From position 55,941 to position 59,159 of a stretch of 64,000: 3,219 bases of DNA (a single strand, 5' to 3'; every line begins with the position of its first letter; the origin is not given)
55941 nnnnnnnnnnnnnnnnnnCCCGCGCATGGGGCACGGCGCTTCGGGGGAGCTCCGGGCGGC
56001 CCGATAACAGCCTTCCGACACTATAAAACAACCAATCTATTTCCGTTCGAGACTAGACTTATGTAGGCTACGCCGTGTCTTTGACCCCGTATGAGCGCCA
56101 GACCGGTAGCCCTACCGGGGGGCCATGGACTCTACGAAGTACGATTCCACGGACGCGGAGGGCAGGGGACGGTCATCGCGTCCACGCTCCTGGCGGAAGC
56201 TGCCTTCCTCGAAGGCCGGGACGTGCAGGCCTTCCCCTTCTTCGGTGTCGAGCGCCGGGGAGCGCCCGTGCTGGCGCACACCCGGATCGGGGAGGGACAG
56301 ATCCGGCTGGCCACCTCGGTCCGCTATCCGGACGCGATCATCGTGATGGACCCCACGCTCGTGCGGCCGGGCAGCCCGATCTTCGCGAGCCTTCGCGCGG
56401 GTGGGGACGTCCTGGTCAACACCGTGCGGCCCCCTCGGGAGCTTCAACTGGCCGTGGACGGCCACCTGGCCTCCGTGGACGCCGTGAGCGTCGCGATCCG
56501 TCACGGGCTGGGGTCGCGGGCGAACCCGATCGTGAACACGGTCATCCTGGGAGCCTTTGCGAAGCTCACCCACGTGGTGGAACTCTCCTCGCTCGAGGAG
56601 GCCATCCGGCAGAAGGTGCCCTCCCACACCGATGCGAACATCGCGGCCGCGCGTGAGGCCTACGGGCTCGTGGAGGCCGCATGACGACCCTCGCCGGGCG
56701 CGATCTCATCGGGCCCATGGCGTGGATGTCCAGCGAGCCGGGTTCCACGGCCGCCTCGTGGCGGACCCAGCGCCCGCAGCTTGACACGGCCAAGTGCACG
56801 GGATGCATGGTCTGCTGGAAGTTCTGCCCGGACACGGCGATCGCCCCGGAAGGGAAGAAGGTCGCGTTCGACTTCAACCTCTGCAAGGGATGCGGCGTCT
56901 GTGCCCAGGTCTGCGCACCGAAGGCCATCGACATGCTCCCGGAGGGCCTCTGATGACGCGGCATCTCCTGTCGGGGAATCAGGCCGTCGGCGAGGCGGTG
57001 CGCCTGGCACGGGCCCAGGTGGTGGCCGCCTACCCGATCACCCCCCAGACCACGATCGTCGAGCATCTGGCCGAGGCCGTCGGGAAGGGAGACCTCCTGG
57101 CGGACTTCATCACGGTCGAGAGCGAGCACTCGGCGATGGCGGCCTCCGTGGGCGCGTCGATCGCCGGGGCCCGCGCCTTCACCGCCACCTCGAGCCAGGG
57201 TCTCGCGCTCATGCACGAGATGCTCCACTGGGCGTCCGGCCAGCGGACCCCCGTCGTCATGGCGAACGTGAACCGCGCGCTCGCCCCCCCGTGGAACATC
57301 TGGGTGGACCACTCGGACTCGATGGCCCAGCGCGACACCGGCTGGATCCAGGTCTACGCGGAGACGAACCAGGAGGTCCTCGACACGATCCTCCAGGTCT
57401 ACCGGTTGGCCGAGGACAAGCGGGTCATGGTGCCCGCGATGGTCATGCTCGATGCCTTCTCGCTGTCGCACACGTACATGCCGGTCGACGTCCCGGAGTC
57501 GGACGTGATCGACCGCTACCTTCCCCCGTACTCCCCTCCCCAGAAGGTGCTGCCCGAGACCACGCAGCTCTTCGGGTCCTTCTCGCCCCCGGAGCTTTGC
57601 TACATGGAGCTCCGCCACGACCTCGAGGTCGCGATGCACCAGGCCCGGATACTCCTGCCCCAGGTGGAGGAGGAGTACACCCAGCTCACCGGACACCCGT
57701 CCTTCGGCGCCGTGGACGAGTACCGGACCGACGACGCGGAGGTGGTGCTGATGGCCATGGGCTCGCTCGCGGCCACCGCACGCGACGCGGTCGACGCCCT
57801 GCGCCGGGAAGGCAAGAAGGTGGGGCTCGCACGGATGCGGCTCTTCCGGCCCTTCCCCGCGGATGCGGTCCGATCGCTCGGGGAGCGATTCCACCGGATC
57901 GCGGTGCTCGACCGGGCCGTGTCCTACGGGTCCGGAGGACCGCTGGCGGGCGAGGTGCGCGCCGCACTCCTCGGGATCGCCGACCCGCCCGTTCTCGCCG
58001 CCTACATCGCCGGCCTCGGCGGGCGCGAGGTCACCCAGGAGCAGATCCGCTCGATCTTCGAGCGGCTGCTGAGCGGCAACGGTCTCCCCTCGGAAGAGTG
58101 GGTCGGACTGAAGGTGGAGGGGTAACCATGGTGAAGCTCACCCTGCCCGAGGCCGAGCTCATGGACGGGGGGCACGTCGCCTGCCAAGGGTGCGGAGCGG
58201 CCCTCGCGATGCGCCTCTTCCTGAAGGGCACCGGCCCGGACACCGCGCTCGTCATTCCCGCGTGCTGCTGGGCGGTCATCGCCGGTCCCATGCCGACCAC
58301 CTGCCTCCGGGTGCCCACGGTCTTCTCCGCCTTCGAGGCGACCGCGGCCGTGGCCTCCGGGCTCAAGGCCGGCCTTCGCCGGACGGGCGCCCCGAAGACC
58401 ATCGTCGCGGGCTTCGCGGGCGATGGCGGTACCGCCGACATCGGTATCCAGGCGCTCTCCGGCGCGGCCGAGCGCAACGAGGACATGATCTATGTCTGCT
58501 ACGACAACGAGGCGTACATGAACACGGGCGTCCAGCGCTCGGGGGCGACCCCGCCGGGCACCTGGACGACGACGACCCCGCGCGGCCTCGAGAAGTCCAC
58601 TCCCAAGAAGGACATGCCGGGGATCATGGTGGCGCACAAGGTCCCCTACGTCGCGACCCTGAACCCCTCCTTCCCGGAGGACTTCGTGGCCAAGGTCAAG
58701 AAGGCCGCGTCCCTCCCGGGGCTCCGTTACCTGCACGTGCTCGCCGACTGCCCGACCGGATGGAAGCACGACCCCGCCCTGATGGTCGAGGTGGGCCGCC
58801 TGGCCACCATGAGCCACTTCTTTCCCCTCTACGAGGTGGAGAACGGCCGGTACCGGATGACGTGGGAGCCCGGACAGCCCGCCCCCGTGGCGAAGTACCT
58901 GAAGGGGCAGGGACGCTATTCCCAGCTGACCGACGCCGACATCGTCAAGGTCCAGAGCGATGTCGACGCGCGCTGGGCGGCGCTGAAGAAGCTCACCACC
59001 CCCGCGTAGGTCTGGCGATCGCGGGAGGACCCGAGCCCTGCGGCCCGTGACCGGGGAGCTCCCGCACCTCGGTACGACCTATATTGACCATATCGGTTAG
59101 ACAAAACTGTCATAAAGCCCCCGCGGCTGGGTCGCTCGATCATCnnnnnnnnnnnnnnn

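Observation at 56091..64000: Contiguous 2-oxoacid oxidation supercluster: porGDAB followed by an OADH operon with an extra E1alpha paralog (E1a-E1b-E2-E1a'-E3)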

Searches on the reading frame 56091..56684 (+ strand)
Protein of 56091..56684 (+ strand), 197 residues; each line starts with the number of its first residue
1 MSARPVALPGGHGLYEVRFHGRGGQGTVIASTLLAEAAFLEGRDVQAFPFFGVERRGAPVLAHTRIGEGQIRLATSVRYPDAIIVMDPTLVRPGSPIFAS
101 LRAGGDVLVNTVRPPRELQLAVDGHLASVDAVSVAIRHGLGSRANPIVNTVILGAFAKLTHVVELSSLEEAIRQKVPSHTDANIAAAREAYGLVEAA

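Call 5: search_protein_families(library=pfam, proteins=[window:56091-56684:+])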
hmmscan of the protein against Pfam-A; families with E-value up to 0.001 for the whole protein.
window:56091-56684:+ (197 aa): 1 family
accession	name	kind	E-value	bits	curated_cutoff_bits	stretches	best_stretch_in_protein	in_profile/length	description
PF01558.24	POR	-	1.3e-36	126.8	27.4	1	23-191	1-172/173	Pyruvate ferredoxin/flavodoxin oxidoreductase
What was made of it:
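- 56091..56684 (+): porG: gamma subunit of a four-subunit 2-oxoacid:ferredoxin oxidoreductase (POR/VOR type). PF01558 E=1.3e-36 (call 5).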

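Call 6: search_protein_families(library=ncbifam, proteins=[window:56091-56684:+])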
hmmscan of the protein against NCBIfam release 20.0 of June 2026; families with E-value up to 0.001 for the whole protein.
window:56091-56684:+ (197 aa): 23 families
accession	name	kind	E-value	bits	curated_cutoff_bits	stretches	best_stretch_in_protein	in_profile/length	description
TIGR02175.1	PorC_KorC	subfamily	4.8e-55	186.1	81.1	1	14-194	1-175/177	2-oxoacid:acceptor oxidoreductase, gamma subunit, pyruvate/2-ketoisovalerate family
NF006321.0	PRK08534.1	equivalog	8.6e-50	168.9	225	1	15-195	2-178/181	pyruvate ferredoxin oxidoreductase subunit gamma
NF040683.1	PorC_Meth_Thtga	equivalog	2.2e-49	167.6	270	1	15-195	2-174/177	pyruvate synthase subunit PorC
NF010632.0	PRK14029.1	equivalog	3.1e-46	157.3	335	1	15-192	2-178/185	pyruvate/ketoisovalerate ferredoxin oxidoreductase subunit gamma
NF045762.1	PhenlGlyoxDHPadE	equivalog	5.7e-42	143.7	300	1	15-185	2-166/187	NADH-dependent phenylglyoxylate dehydrogenase subunit gamma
NF004497.0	PRK05844.1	equivalog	1.1e-20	74.1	243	1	15-193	2-184/186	pyruvate flavodoxin oxidoreductase subunit gamma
NF006323.0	PRK08537.1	equivalog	3.9e-14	52.4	235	1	16-194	4-178/181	2-oxoacid:ferredoxin oxidoreductase subunit gamma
NF005325.0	PRK06853.1-5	equivalog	2.1e-12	47.2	230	1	17-68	6-57/192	indolepyruvate oxidoreductase subunit beta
NF005322.0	PRK06853.1-2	equivalog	3.3e-12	46.6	237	1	17-191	8-186/197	indolepyruvate oxidoreductase subunit beta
NF005323.0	PRK06853.1-3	equivalog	3.6e-12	46.6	238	1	15-89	7-80/197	indolepyruvate oxidoreductase subunit beta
TIGR03334.1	IOR_beta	equivalog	7.7e-12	45.6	205.8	1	16-188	2-185/189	indolepyruvate ferredoxin oxidoreductase subunit beta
TIGR03710.1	OAFO_sf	subfamily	8.3e-12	44.5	482.75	1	16-195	3-174/561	2-oxoacid:acceptor oxidoreductase subunit alpha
NF006211.0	PRK08338.1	equivalog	2.9e-11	43.2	239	1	16-191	2-165/170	2-oxoacid:ferredoxin oxidoreductase subunit gamma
NF004916.0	PRK06274.1-2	equivalog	1e-09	38.7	227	1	21-189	9-171/178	indolepyruvate oxidoreductase subunit beta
NF045790.1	OxalOxreddelta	equivalog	2.7e-09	36.7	230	1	33-135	34-144/316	oxalate oxidoreductase subunit delta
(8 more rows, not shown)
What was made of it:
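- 56091..56684 (+): TIGR02175 PorC_KorC scores 186 bits against a cut-off of 81 (call 6).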

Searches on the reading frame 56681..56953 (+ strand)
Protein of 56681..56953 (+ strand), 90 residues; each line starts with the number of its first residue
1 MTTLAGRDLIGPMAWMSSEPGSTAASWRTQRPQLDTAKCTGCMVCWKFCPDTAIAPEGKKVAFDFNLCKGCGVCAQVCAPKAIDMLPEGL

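Call 5: search_protein_families(library=pfam, proteins=[window:56681-56953:+])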
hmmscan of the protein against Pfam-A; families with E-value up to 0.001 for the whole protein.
window:56681-56953:+ (90 aa): 11 families
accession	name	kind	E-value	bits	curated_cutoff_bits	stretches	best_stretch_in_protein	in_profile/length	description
PF00037.32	Fer4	-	2.3e-10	40.3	21.1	2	33-54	2-23/24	4Fe-4S binding domain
PF12838.12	Fer4_7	-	7.8e-09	36.3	27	1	38-81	1-51/52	4Fe-4S dicluster domain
PF13237.11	Fer4_10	-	1.5e-08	34.9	25.5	1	32-78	2-52/53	4Fe-4S dicluster domain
PF12797.12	Fer4_2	-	6.7e-08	32.4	24.5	1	60-78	2-20/22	4Fe-4S binding domain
PF14697.11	Fer4_21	-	1.9e-07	31.6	35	1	34-85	3-59/59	4Fe-4S dicluster domain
PF12837.12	Fer4_6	-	3.7e-07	30.2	25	0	61-83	2-24/24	4Fe-4S binding domain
PF13187.11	Fer4_9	-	8.5e-07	29.4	27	1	38-83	1-52/52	4Fe-4S dicluster domain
PF13459.11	Fer4_15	-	1.6e-05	25.9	22.4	0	61-89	1-28/66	4Fe-4S single cluster domain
PF25160.1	LdpA_Fe-S-bd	-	7e-05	23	27.6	0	45-85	9-45/49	LdpA Fe-S cluster-binding domain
PF13484.11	Fer4_16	-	0.00011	23.4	30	0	38-57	1-20/66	4Fe-4S double cluster binding domain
PF12800.12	Fer4_4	-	0.00048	20.7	24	0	37-50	2-15/17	4Fe-4S binding domain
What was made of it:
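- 56681..56953 (+): porD: delta subunit, 2x[4Fe-4S] ferredoxin-like. Fer4 families (call 5).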

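Call 6: search_protein_families(library=ncbifam, proteins=[window:56681-56953:+])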
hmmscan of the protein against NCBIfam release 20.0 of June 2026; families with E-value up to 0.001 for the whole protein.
window:56681-56953:+ (90 aa): 60 families (the best 25 are shown)
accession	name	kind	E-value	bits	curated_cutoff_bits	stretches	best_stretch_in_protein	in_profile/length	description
TIGR02179.1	PorD_KorD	subfamily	1.5e-25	89.1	60.05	1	23-88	11-77/78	2-oxoacid:acceptor oxidoreductase, delta subunit, pyruvate/2-ketoisovalerate family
NF040684.1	PorD_Arch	equivalog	1.4e-22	79.6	120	1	19-88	10-84/85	pyruvate synthase subunit PorD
NF045790.1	OxalOxreddelta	equivalog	1.3e-20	73.8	230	1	23-88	246-311/316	oxalate oxidoreductase subunit delta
NF007202.0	PRK09623.1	equivalog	7.5e-19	68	166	1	24-87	38-102/105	3-methyl-2-oxobutanoate dehydrogenase subunit delta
NF007204.0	PRK09625.1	equivalog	2e-17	63.5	125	1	23-88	45-113/133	pyruvate flavodoxin oxidoreductase subunit delta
NF007203.0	PRK09624.1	equivalog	4e-17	62.4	171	1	23-88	37-103/105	pyuvate ferredoxin oxidoreductase subunit delta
NF045763.1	PhenlGlyoxDHPadF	equivalog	5.3e-16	58.6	150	1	23-83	17-77/78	NADH-dependent phenylglyoxylate dehydrogenase subunit delta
TIGR02700.1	flavo_MJ0208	hypoth_equivalog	5e-10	39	251.35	1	32-84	142-195/234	dihydromethanopterin reductase (acceptor)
NF043069.1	T4HPD_activ_SAM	equivalog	1.4e-09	37.7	425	1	34-85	48-99/299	trans-4-hydroxy-L-proline dehydratase activase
NF038196.1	ferrodoxin_EFR1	subfamily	4.3e-09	36.8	75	1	36-85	183-231/242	EFR1 family ferrodoxin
TIGR03336.1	IOR_alpha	equivalog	5.3e-09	34.9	650.9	1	26-83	539-595/595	indolepyruvate ferredoxin oxidoreductase subunit alpha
NF040770.1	hetero_SS_HdrA2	exception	7.4e-09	34.3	1100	1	32-85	572-625/777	CoB-CoM heterodisulfide reductase HdrA2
NF040864.1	HgcB_ferredoxin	equivalog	8.6e-09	35.1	99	1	33-85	10-63/93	mercury methylation ferredoxin HgcB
NF043039.1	HgcAB_like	equivalog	1.4e-08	34.7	285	1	2-83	265-349/350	HgcAB-like fusion protein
NF009410.0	PRK12771.1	subfamily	1.4e-08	33.8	516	1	38-88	513-565/566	NAD(P)-binding protein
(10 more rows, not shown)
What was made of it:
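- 56681..56953 (+): TIGR02179 PorD_KorD scores 89 bits against a cut-off of 60 (call 6).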

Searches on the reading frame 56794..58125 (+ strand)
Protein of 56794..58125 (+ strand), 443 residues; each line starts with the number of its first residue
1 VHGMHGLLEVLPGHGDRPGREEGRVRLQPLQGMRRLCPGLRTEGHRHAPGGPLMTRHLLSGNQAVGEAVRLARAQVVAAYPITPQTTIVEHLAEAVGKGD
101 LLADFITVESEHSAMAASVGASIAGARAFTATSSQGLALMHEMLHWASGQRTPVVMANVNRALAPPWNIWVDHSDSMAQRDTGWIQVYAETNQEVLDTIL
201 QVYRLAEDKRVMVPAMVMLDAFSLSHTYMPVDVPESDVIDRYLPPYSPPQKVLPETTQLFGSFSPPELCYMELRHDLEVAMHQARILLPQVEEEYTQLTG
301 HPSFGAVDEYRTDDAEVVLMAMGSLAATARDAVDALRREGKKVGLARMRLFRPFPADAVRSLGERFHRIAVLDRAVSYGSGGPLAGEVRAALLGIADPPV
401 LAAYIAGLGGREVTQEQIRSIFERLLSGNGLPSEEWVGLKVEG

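Call 5: search_protein_families(library=pfam, proteins=[window:56794-58125:+])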
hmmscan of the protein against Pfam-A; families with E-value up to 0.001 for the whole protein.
window:56794-58125:+ (443 aa): 3 families
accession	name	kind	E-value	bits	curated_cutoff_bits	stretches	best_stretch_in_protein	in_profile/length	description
PF01855.24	POR_N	-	1.8e-69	234.4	27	1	68-289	2-227/231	Pyruvate flavodoxin/ferredoxin oxidoreductase, thiamine diP-bdg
PF17147.9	PFOR_II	-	2.1e-29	102.3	27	1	315-418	1-102/102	Pyruvate:ferredoxin oxidoreductase core domain II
PF02780.25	Transketolase_C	-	2e-06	28.2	25.9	1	312-382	7-78/124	Transketolase, C-terminal domain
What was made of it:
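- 56953..58125 (+): porA: alpha subunit. POR_N E=1.8e-69 and PFOR_II (call 5).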

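Call 6: search_protein_families(library=ncbifam, proteins=[window:56794-58125:+])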
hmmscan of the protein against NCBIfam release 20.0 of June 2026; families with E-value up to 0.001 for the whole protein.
window:56794-58125:+ (443 aa): 13 families
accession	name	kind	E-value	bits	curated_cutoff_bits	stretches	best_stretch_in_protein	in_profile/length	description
NF040682.1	PorA_Arch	equivalog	2e-142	474.7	550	1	56-440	3-386/387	pyruvate synthase subunit PorA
NF006232.0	PRK08366.1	equivalog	2.3e-120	401.8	646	1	55-424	6-373/394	2-ketoisovalerate ferredoxin oxidoreductase subunit alpha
NF006233.0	PRK08367.1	equivalog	7.6e-119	397.1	625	1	56-442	4-392/394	pyruvate ferredoxin oxidoreductase subunit alpha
NF007201.0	PRK09622.1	equivalog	2.1e-90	303.6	590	1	57-425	11-378/405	2-oxoacid:ferredoxin oxidoreductase subunit alpha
NF045764.1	PhenlGlyoxDHPadG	equivalog_domain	2.5e-86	289.7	700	1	60-424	6-378/398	NADH-dependent phenylglyoxylate dehydrogenase subunit alpha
NF045791.1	OxalOxredalpha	equivalog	1.1e-85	288.1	500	1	56-425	4-375/395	oxalate oxidoreductase subunit alpha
TIGR02176.1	pyruv_ox_red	equivalog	6.1e-49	166.8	911.35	1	59-425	4-378/1167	pyruvate:ferredoxin (flavodoxin) oxidoreductase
NF006412.0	PRK08659.1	equivalog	2.5e-42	145.4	411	1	55-371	4-331/378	2-oxoacid:acceptor oxidoreductase subunit alpha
NF005507.0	PRK07119.1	subfamily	1.5e-37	129.2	399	1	54-392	2-319/352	3-methyl-2-oxobutanoate dehydrogenase subunit VorB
TIGR03710.1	OAFO_sf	subfamily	8.2e-35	120.4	482.75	2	55-162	192-297/561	2-oxoacid:acceptor oxidoreductase subunit alpha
NF007206.0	PRK09627.1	equivalog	1.5e-29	103.1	579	2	59-240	6-188/375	2-oxoglutarate synthase subunit alpha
NF041170.1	Oxoac_fdxalpha_Archa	equivalog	1.3e-22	79.9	800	2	57-162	236-350/636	2-oxoacid:ferredoxin oxidoreductase subunit alpha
TIGR03336.1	IOR_alpha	equivalog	2.1e-10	39.5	650.9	1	56-140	2-84/595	indolepyruvate ferredoxin oxidoreductase subunit alpha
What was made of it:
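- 56953..58125 (+): PorA_Arch scores 475 bits (cut-off 550) and the VOR alpha model scores 402 bits, so POR versus VOR is unresolved (call 6).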

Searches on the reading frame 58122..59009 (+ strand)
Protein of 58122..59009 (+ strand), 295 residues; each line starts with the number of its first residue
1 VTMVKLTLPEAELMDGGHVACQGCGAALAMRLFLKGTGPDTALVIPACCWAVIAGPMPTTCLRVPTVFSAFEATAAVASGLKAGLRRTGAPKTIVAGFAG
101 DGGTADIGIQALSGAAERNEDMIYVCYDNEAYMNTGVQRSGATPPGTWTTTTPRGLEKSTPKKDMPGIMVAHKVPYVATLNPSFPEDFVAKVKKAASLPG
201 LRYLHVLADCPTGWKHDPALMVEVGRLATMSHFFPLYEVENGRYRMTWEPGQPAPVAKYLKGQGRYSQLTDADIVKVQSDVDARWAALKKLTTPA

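Call 5: search_protein_families(library=pfam, proteins=[window:58122-59009:+])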
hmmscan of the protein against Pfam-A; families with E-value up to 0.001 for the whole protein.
window:58122-59009:+ (295 aa): 1 family
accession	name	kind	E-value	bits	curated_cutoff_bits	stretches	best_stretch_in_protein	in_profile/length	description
PF02775.26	TPP_enzyme_C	-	8.3e-19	68.3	21.9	1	58-206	18-151/151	Thiamine pyrophosphate enzyme, C-terminal TPP binding domain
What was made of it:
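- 58128..59009 (+): porB: beta (TPP-binding) subunit. TPP_enzyme_C (call 5).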

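Call 6: search_protein_families(library=ncbifam, proteins=[window:58122-59009:+])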
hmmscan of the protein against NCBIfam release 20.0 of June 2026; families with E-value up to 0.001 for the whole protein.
window:58122-59009:+ (295 aa): 10 families
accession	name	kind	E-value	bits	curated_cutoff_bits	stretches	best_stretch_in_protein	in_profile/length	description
NF008818.0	PRK11864.1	subfamily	1.1e-114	382.6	405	1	4-292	4-296/300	3-methyl-2-oxobutanoate dehydrogenase subunit beta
NF008819.1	PRK11865.1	equivalog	9.1e-104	346.9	405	1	3-290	3-298/300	pyruvate synthase subunit PorB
NF045766.1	PhenlGlyoxDHPadI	equivalog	1.2e-69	235.2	700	1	13-293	151-438/443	NADH-dependent phenylglyoxylate dehydrogenase subunit beta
NF045792.1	OxalOxredbeta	equivalog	5e-63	213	590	1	9-288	12-303/311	oxalate oxidoreductase subunit beta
NF008820.0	PRK11866.1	equivalog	1.7e-11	44.1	402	1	89-212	82-203/287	2-oxoacid ferredoxin oxidoreductase subunit beta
TIGR02176.1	pyruv_ox_red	equivalog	7.4e-09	34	911.35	1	98-289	959-1163/1167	pyruvate:ferredoxin (flavodoxin) oxidoreductase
TIGR02177.1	PorB_KorB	subfamily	2.9e-08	33.5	261.9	1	76-212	60-189/286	2-oxoacid:acceptor oxidoreductase, beta subunit, pyruvate/2-ketoisovalerate family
NF007207.0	PRK09628.1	equivalog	1.4e-07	31.5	364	1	60-210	59-202/277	2-oxoglutarate ferredoxin oxidoreductase subunit beta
NF041171.1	Oxoac_fdxbeta_Archa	equivalog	6.3e-05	22.4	423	1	75-212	61-191/296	2-oxoacid:ferredoxin oxidoreductase subunit beta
NF008821.0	PRK11869.1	equivalog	0.00095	18.1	438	0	87-212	79-202/286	2-oxoacid ferredoxin oxidoreductase subunit beta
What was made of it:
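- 58128..59009 (+): The VOR-beta model PRK11864 scores 383 bits and PorB scores 347 bits, both below their cut-offs (call 6).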
